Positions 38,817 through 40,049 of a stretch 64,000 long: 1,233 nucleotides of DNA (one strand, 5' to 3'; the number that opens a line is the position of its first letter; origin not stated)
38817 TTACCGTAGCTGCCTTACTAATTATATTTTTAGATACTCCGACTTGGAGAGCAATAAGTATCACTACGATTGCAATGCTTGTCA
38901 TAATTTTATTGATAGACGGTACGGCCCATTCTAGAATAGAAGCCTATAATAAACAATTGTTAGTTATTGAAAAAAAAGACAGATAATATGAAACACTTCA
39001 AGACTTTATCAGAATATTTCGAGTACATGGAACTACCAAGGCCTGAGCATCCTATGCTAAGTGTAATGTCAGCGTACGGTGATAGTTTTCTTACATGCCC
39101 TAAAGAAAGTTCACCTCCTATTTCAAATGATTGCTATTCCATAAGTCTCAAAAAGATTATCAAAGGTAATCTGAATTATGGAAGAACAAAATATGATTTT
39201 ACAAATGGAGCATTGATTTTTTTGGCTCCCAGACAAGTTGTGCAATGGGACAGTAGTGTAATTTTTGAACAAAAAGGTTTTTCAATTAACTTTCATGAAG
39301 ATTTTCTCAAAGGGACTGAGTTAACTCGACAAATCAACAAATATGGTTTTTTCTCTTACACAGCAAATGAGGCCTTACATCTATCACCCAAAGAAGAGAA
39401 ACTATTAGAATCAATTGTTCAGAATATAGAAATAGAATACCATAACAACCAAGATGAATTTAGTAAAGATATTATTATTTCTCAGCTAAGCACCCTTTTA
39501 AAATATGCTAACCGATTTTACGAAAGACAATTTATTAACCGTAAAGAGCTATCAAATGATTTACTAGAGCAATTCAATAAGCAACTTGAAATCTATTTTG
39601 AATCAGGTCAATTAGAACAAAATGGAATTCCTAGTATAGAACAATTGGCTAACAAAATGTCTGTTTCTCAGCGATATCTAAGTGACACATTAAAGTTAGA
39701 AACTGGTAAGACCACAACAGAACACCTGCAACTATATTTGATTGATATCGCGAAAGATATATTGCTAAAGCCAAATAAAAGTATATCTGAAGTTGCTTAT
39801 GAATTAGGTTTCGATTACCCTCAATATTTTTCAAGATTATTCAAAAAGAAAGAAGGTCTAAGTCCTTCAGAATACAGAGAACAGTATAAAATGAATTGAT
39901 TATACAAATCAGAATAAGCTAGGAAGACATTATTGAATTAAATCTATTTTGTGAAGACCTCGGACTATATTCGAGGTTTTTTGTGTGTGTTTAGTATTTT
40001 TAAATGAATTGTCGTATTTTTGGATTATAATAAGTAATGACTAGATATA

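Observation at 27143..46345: Integron-like cassette array without a visible integrase, built from a repeated terminator-promoter junction module between sdhB and a TRIC-family gene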

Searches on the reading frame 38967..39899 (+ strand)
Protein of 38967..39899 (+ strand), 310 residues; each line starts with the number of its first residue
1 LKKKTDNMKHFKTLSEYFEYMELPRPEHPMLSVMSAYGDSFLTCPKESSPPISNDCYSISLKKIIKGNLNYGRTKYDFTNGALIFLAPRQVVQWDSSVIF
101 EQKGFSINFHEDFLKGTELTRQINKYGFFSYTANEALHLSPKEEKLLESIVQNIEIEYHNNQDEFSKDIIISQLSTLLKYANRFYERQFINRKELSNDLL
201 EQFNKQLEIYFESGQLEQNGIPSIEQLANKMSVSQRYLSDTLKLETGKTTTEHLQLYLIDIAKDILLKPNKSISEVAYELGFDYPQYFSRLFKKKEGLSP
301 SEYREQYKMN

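Call 8: search_protein_families(library=pfam, proteins=[window:38967-39899:+], max_evalue=0.01)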
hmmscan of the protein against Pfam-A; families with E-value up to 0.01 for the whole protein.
window:38967-39899:+ (310 aa): 2 families
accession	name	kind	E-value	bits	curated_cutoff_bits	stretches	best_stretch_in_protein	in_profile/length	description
PF12833.13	HTH_18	-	1.6e-20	73.6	33.6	1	227-306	1-80/80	Helix-turn-helix domain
PF00165.29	HTH_AraC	-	3.7e-15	56.1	26.6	1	268-304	6-41/42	Bacterial regulatory helix-turn-helix proteins, AraC family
